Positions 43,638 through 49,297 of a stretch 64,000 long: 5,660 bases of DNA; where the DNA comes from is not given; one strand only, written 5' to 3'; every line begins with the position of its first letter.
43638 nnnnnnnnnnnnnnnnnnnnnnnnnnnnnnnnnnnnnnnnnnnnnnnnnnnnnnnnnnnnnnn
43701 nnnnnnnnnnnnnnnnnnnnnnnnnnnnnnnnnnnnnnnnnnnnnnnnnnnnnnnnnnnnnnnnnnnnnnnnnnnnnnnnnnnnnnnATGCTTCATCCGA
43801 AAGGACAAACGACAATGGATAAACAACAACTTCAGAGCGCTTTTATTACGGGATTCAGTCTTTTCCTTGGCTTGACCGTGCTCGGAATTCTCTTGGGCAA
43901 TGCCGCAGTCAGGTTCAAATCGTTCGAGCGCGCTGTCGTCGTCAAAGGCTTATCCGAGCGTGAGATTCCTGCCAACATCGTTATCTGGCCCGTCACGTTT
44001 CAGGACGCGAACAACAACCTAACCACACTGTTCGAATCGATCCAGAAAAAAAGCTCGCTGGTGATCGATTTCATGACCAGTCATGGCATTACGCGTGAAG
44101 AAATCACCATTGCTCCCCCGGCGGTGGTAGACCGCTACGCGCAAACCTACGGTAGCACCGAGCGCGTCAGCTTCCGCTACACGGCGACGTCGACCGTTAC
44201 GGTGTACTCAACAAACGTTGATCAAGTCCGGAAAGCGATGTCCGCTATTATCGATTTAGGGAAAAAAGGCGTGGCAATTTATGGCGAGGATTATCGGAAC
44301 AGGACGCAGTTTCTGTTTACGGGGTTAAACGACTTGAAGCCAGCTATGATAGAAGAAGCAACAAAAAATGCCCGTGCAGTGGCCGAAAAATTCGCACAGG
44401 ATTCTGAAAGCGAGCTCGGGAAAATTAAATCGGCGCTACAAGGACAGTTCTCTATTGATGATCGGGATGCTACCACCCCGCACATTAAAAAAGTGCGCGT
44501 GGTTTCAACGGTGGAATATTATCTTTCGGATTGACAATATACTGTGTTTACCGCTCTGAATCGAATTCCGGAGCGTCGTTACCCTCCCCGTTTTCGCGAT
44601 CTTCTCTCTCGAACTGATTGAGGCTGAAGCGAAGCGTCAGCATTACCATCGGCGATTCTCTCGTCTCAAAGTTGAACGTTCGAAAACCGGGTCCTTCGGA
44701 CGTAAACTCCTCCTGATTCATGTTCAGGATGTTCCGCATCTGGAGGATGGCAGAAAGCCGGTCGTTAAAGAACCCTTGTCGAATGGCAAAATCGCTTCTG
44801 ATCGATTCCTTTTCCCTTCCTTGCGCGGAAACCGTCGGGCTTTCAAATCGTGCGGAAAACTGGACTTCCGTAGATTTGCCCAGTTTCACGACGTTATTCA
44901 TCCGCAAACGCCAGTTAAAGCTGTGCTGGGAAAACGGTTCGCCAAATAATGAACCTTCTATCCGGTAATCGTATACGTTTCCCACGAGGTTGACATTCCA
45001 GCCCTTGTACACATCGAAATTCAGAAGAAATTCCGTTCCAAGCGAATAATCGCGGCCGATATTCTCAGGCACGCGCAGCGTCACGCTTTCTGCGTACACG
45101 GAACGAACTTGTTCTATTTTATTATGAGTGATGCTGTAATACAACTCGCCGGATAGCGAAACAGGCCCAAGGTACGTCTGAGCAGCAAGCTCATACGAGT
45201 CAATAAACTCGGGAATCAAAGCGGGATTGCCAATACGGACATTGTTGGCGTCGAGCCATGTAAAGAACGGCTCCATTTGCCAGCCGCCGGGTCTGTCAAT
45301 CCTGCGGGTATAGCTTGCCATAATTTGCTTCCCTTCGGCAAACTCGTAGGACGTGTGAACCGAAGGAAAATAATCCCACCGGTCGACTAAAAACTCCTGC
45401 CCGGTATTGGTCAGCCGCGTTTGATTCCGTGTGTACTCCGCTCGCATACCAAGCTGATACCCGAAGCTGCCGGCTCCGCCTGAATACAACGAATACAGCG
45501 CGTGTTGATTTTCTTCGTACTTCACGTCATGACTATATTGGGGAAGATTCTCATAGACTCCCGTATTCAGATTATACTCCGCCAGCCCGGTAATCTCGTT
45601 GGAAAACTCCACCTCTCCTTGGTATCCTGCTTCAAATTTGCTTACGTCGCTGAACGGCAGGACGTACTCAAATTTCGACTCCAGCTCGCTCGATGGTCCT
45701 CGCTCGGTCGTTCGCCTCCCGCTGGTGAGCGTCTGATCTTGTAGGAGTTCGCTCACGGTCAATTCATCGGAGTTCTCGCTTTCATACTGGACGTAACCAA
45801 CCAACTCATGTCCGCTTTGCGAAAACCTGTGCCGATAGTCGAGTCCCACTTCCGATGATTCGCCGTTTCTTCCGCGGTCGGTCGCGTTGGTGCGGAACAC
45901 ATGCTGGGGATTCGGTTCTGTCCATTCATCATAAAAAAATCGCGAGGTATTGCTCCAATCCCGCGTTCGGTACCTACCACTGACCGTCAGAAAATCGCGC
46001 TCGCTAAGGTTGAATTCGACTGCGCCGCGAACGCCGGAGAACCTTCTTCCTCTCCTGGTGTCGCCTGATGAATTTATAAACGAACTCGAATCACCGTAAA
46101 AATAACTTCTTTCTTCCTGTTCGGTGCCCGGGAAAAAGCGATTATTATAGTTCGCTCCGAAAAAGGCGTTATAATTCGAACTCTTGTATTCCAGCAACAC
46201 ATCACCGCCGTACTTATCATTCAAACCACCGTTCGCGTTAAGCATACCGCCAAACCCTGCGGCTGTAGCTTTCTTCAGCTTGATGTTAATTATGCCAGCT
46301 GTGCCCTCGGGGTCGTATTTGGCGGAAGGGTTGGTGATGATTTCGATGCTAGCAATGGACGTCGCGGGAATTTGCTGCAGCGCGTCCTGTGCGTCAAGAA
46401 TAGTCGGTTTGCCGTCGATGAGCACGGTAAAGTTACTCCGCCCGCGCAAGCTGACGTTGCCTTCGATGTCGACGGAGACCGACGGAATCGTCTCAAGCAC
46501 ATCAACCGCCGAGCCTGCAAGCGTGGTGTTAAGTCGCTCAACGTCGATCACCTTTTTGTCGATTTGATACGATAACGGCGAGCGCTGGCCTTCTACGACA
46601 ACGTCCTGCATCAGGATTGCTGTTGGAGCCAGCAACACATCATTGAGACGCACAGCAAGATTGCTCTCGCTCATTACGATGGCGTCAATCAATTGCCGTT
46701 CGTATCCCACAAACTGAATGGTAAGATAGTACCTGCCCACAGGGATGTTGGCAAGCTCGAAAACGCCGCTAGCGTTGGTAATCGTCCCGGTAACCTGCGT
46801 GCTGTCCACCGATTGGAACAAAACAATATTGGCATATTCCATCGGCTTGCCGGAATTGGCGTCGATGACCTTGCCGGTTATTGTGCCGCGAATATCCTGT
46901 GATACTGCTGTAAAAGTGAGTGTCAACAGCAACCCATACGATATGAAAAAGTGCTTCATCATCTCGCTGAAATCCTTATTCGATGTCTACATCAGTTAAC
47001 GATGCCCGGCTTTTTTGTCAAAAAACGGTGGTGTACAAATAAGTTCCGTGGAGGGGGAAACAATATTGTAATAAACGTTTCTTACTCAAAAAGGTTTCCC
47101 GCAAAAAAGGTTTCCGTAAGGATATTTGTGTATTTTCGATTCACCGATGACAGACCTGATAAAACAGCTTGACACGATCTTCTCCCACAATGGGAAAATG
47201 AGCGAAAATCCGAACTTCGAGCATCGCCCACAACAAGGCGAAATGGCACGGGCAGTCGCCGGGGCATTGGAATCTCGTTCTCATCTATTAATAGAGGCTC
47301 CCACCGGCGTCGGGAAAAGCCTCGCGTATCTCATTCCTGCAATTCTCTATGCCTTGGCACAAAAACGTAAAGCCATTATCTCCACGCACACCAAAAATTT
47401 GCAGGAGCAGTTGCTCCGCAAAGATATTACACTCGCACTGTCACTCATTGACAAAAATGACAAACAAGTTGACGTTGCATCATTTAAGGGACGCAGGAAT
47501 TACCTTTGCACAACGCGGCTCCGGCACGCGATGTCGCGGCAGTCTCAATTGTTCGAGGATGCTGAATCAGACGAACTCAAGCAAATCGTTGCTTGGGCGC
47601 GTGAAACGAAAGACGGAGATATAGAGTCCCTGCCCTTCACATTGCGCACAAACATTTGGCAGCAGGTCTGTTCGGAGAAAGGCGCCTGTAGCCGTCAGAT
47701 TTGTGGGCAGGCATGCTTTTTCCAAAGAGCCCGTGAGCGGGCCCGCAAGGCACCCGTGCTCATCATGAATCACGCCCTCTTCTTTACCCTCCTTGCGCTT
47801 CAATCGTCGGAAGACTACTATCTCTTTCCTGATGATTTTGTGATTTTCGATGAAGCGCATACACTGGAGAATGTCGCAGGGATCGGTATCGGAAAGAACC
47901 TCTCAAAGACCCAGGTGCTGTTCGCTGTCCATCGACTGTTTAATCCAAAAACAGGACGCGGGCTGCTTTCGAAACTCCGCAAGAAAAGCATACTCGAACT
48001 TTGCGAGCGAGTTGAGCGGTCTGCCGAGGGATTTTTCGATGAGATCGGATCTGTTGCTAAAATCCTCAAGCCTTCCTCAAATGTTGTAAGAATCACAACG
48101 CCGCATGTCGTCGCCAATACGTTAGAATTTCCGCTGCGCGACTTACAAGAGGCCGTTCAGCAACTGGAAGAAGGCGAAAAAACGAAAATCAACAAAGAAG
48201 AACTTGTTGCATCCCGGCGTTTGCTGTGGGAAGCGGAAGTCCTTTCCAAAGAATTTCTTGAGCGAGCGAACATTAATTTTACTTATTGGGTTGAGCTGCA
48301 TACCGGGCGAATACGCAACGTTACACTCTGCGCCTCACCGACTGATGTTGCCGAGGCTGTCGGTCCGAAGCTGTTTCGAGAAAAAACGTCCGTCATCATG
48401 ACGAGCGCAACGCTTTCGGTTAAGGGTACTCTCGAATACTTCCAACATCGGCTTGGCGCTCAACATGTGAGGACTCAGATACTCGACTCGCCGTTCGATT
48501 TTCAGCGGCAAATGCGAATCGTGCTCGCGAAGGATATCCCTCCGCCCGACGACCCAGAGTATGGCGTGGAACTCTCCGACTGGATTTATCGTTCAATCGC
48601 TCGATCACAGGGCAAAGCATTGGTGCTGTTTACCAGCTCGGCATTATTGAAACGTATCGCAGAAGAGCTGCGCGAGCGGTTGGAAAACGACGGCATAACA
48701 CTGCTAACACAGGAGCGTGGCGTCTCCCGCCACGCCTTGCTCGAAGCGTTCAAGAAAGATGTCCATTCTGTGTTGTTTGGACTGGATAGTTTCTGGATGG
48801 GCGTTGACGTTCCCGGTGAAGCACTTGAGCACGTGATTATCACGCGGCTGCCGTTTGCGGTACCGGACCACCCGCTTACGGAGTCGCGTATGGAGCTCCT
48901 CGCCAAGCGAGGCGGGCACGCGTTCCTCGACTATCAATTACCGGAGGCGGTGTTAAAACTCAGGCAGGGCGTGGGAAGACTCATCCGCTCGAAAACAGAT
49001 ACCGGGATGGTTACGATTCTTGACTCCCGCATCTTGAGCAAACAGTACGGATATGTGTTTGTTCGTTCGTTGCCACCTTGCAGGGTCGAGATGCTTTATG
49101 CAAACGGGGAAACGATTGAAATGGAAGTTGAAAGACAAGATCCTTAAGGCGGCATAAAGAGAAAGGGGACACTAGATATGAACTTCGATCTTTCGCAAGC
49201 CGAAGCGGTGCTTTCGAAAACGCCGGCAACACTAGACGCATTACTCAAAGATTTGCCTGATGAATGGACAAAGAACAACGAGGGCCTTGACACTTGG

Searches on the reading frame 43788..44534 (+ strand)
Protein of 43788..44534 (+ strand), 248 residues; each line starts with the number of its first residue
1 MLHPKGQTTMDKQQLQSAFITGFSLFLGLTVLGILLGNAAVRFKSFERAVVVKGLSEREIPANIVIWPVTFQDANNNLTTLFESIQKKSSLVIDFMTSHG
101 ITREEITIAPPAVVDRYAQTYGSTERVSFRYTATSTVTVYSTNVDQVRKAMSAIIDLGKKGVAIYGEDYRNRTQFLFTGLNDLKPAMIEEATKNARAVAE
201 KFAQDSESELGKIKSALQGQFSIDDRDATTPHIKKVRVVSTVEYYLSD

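Call 8: search_protein_families(library=pfam, proteins=[window:43788-44534:+])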
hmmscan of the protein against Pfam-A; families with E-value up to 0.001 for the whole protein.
window:43788-44534:+ (248 aa): 1 family
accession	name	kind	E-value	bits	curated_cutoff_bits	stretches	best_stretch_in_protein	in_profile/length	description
PF04402.19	SIMPL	-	1.2e-16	62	25.2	1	50-217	1-159/205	Protein of unknown function (DUF541)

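Call 10: find_encoding_contigs(protein=window:43788-44534:+, flank=3000, max_places=6)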
Protein window:43788-44534:+ (248 aa): 2 contigs read that carry it; 2 places shown.
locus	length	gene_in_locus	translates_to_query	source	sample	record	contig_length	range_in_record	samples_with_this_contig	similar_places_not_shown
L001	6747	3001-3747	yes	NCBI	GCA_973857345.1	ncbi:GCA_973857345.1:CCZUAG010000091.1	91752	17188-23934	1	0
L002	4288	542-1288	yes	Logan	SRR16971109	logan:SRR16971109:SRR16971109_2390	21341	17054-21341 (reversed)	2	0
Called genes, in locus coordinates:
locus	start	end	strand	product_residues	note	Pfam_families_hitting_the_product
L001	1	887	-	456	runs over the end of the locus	PF00909:Ammonium_transp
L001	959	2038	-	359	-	PF07642:BBP2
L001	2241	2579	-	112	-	PF00543:P-II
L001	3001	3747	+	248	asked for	PF04402:SIMPL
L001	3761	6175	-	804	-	PF13620:CarboxypepD_reg, PF13715:CarbopepD_reg_2, PF07715:Plug, PF00593:TonB_dep_Rec_b-barrel, PF14905:OMP_b-brl_3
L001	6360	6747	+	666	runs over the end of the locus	PF00270:DEAD (weak), PF04851:ResIII (faint), PF13307:Helicase_C_2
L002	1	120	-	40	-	?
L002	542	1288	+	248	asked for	PF04402:SIMPL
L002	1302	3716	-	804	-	PF13620:CarboxypepD_reg, PF13715:CarbopepD_reg_2, PF07715:Plug, PF00593:TonB_dep_Rec_b-barrel, PF14905:OMP_b-brl_3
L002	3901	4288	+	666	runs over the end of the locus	PF00270:DEAD (weak), PF04851:ResIII (faint), PF13307:Helicase_C_2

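Call 18: find_homologous_proteins(query=window:43788-44534:+, max_evalue=1e-10)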
Query window:43788-44534:+ (248 aa): 6192 proteins with E <= 1e-10 among 6797 candidates; the best 120 are listed.
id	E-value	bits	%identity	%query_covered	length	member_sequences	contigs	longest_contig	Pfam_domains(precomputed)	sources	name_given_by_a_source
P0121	2.0e-148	510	100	96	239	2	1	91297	PF04402.20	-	-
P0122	5.9e-114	397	81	85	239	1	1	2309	PF04402.20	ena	-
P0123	7.3e-114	397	77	96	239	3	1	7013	PF04402.20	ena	-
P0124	1.6e-113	396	76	96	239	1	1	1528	PF04402.20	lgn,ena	-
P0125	1.3e-110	386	74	96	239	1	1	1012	PF04402.20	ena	-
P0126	6.7e-108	377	72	95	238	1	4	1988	PF04402.20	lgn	-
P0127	1.5e-102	360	69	96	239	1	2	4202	PF04402.20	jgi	jgi:hypothetical protein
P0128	1.0e-99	351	70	85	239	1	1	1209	PF04402.20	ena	-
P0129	1.7e-97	343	65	96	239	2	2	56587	PF04402.20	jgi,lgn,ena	-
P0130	4.1e-97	342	67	94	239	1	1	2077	PF04402.20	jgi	jgi:hypothetical protein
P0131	5.2e-97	342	65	96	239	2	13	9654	PF04402.20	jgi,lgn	jgi:hypothetical protein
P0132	1.4e-96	340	66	94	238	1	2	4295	PF04402.20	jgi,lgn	jgi:hypothetical protein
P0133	1.4e-96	340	65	96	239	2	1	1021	PF04402.20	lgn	-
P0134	2.9e-96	339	68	85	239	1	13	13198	PF04402.20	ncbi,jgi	ncbi:MAG TPA: SIMPL domain-containing protein [Steroidobacteraceae bacterium]|jgi:hypothetical prote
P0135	3.8e-96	339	66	94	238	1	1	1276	PF04402.20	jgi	jgi:hypothetical protein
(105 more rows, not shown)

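Call 20: find_encoding_contigs(protein=P0123, flank=3000, max_places=3)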
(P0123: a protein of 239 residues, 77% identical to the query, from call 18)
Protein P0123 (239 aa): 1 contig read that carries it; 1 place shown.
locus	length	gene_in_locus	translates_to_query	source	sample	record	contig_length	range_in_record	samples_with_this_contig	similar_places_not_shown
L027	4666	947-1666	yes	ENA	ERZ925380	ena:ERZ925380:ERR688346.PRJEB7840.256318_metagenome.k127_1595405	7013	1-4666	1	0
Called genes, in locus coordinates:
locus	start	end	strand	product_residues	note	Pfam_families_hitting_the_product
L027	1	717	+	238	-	?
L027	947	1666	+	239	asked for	PF04402:SIMPL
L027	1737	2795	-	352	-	-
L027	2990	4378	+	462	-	PF01212:Beta_elim_lyase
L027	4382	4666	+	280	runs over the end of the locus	PF01569:PAP2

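Call 21: find_encoding_contigs(protein=P0122, flank=3000, max_places=3)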
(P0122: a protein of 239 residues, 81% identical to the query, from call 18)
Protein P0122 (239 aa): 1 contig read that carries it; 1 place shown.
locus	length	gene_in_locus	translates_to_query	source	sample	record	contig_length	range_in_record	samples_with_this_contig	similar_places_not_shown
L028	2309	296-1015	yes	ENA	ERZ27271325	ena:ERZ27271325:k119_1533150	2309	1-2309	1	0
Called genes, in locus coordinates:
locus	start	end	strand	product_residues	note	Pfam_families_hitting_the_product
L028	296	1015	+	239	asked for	PF04402:SIMPL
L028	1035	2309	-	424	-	?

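Call 22: find_encoding_contigs(protein=P0127, flank=3000, max_places=3)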
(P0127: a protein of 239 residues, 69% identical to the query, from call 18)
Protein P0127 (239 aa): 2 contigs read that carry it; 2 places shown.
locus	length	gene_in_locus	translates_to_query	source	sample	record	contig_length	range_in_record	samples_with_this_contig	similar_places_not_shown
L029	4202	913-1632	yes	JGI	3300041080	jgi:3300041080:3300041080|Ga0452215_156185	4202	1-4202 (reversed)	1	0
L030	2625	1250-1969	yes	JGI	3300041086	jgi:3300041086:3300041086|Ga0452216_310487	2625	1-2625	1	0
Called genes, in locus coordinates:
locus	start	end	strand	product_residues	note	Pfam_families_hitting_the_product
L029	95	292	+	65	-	-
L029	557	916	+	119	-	-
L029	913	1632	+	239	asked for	PF04402:SIMPL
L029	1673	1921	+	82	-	-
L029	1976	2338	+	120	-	PF24709:DUF7670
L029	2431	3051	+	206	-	-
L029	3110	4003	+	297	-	PF02678:Pirin, PF05726:Pirin_C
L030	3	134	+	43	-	?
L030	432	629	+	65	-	-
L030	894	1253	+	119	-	-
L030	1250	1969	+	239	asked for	PF04402:SIMPL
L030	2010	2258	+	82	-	-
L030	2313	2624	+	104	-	?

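Call 23: find_encoding_contigs(protein=P0129, flank=3000, max_places=3)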
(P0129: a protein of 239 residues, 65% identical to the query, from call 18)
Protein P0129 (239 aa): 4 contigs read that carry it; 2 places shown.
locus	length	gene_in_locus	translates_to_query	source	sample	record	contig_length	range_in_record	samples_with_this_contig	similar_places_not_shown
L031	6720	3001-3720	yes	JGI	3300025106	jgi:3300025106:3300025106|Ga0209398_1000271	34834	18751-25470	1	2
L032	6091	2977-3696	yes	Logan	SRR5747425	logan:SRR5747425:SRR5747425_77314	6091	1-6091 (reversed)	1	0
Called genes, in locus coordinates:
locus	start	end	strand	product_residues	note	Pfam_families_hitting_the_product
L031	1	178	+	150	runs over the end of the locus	PF04140:ICMT (weak), PF04191:PEMT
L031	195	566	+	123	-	PF04828:GFA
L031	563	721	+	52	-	-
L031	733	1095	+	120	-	PF06993:DUF1304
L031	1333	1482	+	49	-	-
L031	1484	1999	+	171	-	PF13302:Acetyltransf_3, PF00583:Acetyltransf_1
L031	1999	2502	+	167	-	PF04828:GFA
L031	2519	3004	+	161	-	PF13302:Acetyltransf_3, PF13420:Acetyltransf_4, PF00583:Acetyltransf_1, PF13508:Acetyltransf_7 (weak)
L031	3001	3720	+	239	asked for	PF04402:SIMPL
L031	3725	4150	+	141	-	PF00583:Acetyltransf_1, PF13508:Acetyltransf_7 (weak)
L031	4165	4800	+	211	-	PF00730:HhH-GPD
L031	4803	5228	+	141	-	PF02566:OsmC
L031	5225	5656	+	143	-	PF00903:Glyoxalase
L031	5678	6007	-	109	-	PF09656:PGPGW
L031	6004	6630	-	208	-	PF09997:DUF2238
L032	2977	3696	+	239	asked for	PF04402:SIMPL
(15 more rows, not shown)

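Call 30: find_encoding_contigs(protein=P0124, flank=3000, max_places=4)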
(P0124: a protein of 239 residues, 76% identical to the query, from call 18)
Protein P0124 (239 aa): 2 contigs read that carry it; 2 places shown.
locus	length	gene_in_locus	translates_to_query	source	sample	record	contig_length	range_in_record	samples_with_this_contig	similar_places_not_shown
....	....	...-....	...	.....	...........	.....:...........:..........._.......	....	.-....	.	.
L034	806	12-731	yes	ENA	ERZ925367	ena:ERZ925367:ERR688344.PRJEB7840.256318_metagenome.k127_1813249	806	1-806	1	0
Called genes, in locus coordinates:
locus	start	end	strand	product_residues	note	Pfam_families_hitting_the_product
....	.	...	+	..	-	?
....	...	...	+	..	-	-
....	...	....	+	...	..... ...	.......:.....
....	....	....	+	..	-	?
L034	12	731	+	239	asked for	PF04402:SIMPL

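Call 31: find_encoding_contigs(protein=P0126, flank=3000, max_places=4)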
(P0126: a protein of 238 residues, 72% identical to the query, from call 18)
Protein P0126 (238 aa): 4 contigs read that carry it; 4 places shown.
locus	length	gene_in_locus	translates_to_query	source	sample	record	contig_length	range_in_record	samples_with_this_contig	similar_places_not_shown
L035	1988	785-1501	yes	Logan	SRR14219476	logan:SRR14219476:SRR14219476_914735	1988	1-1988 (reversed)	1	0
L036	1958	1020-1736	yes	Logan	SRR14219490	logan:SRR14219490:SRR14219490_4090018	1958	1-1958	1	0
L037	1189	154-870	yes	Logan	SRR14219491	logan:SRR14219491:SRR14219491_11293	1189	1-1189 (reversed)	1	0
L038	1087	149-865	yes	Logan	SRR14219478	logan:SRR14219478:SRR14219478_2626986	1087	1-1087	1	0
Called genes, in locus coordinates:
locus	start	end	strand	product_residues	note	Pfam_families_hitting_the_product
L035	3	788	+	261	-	?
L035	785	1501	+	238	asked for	PF04402:SIMPL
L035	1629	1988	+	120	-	?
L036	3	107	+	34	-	?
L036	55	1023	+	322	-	PF03724:META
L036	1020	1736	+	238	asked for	PF04402:SIMPL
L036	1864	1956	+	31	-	?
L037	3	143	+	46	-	?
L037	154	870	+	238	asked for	PF04402:SIMPL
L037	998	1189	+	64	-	?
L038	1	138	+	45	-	?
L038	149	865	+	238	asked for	PF04402:SIMPL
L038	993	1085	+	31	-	?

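Call 70: search_protein_families(library=ncbifam, proteins=[window:43815-44534:+], max_evalue=0.00001)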
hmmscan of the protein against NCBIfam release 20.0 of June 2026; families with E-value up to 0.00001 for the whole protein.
window:43815-44534:+ (239 aa): 0 families

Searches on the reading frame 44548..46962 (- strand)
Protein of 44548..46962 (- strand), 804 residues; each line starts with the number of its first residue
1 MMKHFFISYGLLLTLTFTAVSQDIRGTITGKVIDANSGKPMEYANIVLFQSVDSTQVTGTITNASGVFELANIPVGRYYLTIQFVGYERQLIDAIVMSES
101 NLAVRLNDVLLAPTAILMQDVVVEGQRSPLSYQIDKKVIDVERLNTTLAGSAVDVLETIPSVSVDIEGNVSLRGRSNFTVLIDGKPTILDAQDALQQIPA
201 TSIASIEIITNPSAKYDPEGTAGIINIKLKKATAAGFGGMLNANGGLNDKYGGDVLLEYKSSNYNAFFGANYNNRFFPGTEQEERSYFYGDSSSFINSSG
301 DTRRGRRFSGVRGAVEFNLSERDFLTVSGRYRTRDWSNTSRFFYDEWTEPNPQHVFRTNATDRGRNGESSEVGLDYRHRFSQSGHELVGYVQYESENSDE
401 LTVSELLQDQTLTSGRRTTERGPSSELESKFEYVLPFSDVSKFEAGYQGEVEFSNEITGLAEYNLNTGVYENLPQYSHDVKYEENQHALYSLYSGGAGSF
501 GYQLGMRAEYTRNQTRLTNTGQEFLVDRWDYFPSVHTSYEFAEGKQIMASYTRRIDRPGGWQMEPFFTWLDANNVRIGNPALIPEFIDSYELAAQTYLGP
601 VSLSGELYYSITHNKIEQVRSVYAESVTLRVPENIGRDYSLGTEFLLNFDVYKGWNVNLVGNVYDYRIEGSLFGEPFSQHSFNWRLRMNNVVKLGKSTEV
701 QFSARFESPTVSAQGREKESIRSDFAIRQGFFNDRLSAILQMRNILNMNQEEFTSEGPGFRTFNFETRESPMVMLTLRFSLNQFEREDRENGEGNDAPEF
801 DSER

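Call 8: search_protein_families(library=pfam, proteins=[window:44548-46962:-])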
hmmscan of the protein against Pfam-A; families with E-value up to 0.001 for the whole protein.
window:44548-46962:- (804 aa): 6 families
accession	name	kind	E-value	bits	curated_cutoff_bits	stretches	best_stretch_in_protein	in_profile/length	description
PF14905.12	OMP_b-brl_3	-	1.2e-87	295.1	27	1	378-778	1-407/408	Outer membrane protein beta-barrel family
PF13715.12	CarbopepD_reg_2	-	4.9e-15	55.8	32.2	1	28-123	1-88/88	CarboxypepD_reg-like domain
PF13620.12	CarboxypepD_reg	-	1e-14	55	32.3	1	27-97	1-69/82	Carboxypeptidase regulatory-like domain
PF00593.30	TonB_dep_Rec_b-barrel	-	1e-13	52.4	27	1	320-668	10-348/436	TonB dependent receptor-like, beta-barrel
PF07715.20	Plug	-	3.4e-09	37.6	23.9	1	137-224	10-107/107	TonB-dependent Receptor Plug Domain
PF17802.7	SpaA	-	0.00068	20.2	23.1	0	26-81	1-57/91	Prealbumin-like fold domain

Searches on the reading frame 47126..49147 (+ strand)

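Call 8: search_protein_families(library=pfam, proteins=[window:47126-49147:+])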
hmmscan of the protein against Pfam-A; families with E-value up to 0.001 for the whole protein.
window:47126-49147:+ (673 aa): 4 families
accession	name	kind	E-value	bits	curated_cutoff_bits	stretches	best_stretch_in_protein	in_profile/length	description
PF13307.12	Helicase_C_2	-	1.1e-44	152.9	25.3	1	490-651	4-169/170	Helicase C-terminal domain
PF00270.35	DEAD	-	6.2e-15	55.8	26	1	43-99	7-64/167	DEAD/DEAH box helicase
PF04851.21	ResIII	-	6.1e-08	33.2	22.5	1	31-99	2-71/164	Type III restriction enzyme, res subunit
PF00271.37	Helicase_C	-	4.7e-05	24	23.5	0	492-579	12-96/110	Helicase conserved C-terminal domain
